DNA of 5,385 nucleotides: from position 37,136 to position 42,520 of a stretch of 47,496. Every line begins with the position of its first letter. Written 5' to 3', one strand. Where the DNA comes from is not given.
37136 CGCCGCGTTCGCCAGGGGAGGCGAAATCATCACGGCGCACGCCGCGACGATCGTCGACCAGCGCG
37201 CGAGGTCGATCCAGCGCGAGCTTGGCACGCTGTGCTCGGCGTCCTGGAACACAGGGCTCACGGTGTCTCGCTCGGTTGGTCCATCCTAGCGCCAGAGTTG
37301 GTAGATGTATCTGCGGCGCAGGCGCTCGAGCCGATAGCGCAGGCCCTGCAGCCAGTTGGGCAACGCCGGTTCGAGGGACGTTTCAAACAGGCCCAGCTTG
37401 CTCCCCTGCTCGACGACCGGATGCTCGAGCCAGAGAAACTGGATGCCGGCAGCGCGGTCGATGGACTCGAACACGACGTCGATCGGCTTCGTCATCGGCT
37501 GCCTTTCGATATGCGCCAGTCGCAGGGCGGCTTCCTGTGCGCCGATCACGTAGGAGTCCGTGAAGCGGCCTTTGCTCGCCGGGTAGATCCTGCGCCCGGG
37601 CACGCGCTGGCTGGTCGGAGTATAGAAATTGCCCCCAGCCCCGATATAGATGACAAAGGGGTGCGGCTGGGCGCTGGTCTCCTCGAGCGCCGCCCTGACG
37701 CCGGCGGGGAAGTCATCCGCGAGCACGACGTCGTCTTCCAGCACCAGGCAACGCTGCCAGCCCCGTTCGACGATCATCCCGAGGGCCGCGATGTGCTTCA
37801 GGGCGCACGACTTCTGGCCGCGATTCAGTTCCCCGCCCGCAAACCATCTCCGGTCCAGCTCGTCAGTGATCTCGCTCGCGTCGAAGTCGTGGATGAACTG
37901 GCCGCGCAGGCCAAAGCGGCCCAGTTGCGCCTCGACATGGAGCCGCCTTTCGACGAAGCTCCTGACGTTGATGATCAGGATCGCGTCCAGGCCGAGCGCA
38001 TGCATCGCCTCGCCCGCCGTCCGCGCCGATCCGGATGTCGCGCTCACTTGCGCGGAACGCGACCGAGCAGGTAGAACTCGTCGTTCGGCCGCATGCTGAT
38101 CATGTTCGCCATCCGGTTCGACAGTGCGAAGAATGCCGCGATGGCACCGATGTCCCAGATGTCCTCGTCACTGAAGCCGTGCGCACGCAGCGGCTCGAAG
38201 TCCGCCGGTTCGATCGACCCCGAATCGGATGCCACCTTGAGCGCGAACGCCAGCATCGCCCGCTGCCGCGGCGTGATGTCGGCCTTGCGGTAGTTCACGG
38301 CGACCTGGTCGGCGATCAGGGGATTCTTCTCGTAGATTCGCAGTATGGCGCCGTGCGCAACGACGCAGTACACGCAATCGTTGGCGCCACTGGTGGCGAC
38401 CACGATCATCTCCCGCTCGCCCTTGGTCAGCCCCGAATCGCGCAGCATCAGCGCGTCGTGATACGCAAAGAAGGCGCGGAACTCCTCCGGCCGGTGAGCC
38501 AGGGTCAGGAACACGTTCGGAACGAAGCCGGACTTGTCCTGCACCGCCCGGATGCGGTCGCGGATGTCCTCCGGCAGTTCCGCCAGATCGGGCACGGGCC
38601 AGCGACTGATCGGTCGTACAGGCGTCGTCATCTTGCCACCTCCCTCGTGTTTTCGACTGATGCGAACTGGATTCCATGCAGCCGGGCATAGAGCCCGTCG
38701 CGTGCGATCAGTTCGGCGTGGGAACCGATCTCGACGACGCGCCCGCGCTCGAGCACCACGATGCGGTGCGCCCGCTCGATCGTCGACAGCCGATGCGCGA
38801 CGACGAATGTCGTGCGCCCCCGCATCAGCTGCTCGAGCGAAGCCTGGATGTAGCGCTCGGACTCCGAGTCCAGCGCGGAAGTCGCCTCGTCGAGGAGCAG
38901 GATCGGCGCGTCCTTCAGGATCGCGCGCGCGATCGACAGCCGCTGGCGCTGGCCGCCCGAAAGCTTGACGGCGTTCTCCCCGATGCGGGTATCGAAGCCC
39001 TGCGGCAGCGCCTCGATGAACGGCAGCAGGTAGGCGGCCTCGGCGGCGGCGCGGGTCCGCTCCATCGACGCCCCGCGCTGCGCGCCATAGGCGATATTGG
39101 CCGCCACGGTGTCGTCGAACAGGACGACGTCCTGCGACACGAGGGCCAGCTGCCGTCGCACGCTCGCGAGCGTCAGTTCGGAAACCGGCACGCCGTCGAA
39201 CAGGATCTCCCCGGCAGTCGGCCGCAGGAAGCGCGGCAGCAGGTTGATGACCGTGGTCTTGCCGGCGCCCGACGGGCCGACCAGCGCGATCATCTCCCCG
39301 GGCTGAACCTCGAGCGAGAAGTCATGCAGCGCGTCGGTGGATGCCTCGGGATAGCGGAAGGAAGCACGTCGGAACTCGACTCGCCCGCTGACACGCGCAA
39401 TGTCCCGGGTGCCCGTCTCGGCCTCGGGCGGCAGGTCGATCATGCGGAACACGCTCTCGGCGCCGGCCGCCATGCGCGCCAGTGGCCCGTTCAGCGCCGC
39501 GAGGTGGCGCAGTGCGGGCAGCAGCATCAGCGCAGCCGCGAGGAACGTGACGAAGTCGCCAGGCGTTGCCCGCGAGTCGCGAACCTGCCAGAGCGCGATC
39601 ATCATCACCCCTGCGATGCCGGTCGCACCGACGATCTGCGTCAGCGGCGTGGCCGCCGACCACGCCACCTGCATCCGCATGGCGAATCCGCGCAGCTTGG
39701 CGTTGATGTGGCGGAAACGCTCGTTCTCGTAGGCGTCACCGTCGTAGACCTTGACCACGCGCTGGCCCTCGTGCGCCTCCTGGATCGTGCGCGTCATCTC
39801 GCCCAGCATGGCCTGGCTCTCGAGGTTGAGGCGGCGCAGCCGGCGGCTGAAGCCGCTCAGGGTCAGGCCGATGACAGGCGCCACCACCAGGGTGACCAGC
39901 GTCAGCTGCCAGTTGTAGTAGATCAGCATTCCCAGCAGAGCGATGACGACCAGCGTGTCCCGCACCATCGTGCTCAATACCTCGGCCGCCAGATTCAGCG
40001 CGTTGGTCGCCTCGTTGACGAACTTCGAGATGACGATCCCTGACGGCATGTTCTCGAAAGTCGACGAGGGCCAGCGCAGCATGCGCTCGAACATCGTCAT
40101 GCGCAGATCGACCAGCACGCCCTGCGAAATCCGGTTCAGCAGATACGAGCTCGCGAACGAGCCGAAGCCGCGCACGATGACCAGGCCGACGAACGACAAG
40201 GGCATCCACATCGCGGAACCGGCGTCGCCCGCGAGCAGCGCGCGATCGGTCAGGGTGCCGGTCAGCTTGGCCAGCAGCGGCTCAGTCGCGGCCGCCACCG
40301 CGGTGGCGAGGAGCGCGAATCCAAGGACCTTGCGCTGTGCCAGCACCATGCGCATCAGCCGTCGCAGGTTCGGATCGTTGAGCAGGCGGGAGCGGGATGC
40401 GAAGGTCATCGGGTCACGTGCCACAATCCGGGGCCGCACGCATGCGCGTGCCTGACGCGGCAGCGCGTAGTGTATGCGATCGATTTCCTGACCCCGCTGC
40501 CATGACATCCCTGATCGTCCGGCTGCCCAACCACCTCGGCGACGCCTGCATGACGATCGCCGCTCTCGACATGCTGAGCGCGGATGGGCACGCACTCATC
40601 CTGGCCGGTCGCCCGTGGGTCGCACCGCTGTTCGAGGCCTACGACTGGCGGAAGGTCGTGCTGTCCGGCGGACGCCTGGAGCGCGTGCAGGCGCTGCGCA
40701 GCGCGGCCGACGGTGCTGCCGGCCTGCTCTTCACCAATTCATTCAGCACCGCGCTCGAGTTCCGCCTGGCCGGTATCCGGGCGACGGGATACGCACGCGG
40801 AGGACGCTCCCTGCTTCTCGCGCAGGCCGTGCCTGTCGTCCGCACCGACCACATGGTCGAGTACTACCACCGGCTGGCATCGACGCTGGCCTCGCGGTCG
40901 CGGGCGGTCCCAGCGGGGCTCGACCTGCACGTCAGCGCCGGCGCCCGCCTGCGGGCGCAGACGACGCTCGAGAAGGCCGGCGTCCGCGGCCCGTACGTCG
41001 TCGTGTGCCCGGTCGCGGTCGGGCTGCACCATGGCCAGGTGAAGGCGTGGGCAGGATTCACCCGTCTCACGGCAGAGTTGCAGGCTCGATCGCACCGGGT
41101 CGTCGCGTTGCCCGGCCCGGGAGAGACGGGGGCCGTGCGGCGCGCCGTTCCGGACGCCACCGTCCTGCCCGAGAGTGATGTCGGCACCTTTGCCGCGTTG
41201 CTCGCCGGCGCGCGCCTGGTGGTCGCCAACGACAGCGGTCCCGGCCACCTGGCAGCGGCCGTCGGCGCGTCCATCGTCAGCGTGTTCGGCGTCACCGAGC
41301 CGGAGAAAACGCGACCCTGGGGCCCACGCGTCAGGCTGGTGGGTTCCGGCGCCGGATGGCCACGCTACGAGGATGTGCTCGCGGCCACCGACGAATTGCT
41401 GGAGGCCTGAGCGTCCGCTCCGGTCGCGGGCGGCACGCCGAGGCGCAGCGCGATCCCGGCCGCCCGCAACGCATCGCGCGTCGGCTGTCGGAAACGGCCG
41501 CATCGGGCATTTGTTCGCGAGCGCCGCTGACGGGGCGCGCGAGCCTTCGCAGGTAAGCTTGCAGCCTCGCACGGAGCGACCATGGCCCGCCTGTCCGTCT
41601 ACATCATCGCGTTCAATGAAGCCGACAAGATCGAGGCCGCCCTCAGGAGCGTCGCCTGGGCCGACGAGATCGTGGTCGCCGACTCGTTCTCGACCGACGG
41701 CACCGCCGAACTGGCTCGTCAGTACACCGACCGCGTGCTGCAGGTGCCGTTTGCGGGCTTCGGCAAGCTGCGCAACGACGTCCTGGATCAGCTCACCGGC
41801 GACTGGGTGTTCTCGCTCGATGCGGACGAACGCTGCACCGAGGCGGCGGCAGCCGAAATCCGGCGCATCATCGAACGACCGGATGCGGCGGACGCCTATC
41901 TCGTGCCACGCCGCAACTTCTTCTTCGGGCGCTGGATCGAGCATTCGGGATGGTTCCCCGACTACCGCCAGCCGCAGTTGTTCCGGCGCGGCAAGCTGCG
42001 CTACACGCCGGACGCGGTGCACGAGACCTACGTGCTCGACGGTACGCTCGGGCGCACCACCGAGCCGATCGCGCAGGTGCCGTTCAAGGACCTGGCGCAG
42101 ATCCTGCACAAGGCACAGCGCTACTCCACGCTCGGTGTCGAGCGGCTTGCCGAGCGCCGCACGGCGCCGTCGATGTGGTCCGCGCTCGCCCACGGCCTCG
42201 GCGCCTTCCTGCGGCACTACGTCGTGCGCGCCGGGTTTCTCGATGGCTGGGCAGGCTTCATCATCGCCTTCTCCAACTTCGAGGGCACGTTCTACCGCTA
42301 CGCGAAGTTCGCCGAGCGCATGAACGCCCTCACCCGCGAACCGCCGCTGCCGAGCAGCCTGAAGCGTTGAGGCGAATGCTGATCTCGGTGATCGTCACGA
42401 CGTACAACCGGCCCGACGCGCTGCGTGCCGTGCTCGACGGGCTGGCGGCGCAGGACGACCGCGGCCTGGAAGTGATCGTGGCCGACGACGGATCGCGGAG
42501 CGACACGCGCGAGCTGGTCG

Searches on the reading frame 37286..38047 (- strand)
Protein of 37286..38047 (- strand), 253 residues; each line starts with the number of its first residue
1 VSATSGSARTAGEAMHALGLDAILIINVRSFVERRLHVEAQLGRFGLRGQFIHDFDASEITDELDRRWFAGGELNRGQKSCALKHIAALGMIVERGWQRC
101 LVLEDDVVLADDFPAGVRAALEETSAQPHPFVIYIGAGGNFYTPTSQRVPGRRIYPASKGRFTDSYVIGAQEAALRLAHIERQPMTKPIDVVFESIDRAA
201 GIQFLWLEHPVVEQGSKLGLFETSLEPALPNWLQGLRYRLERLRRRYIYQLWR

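Call 63: search_protein_families(library=pfam, proteins=[window:37286-38047:-], max_evalue=0.00001)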
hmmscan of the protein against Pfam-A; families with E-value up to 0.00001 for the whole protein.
window:37286-38047:- (253 aa): 1 family
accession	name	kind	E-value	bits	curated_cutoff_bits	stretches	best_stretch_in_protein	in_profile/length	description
PF01755.23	Glyco_transf_25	-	7.3e-13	49.3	24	1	22-135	3-122/199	Glycosyltransferase family 25 (LPS biosynthesis protein)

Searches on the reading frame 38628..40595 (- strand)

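Call 63: search_protein_families(library=pfam, proteins=[window:38628-40595:-], max_evalue=0.00001)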
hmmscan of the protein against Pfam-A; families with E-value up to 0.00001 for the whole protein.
window:38628-40595:- (655 aa): 3 families
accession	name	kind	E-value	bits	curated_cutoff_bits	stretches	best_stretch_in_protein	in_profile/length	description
PF00664.28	ABC_membrane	-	2.2e-44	152.6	28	1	92-358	2-270/274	ABC transporter transmembrane region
PF00005.33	ABC_tran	-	6.3e-33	114.7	25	1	423-573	1-137/137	ABC transporter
PF02463.25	SMC_N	-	3.9e-07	30.2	40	0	544-614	136-210/220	RecF/RecN/SMC N terminal domain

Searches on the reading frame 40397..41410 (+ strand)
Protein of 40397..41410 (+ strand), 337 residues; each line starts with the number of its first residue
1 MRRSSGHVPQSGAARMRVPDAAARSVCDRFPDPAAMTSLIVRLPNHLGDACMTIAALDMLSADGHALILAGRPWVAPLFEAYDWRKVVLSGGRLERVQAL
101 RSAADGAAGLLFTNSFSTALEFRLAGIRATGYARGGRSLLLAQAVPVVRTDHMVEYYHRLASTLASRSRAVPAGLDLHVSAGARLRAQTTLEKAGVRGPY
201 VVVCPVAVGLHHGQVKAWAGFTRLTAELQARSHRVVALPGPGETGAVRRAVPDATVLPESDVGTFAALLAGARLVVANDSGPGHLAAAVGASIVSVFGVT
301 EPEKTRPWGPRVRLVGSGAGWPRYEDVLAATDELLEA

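Call 63: search_protein_families(library=pfam, proteins=[window:40397-41410:+], max_evalue=0.00001)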
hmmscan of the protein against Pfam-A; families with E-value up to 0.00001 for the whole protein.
window:40397-41410:+ (337 aa): 1 family
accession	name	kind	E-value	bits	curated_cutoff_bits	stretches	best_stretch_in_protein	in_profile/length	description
PF01075.23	Glyco_transf_9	-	5.3e-30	105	22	1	108-317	15-229/247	Glycosyltransferase family 9 (heptosyltransferase)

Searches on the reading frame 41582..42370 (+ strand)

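Call 63: search_protein_families(library=pfam, proteins=[window:41582-42370:+], max_evalue=0.00001)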
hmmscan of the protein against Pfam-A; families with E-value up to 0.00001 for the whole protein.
window:41582-42370:+ (262 aa): 1 family
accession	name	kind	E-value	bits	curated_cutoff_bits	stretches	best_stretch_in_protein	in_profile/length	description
PF00535.33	Glycos_transf_2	-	5.4e-17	62.7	23.3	1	5-131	1-135/168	Glycosyl transferase family 2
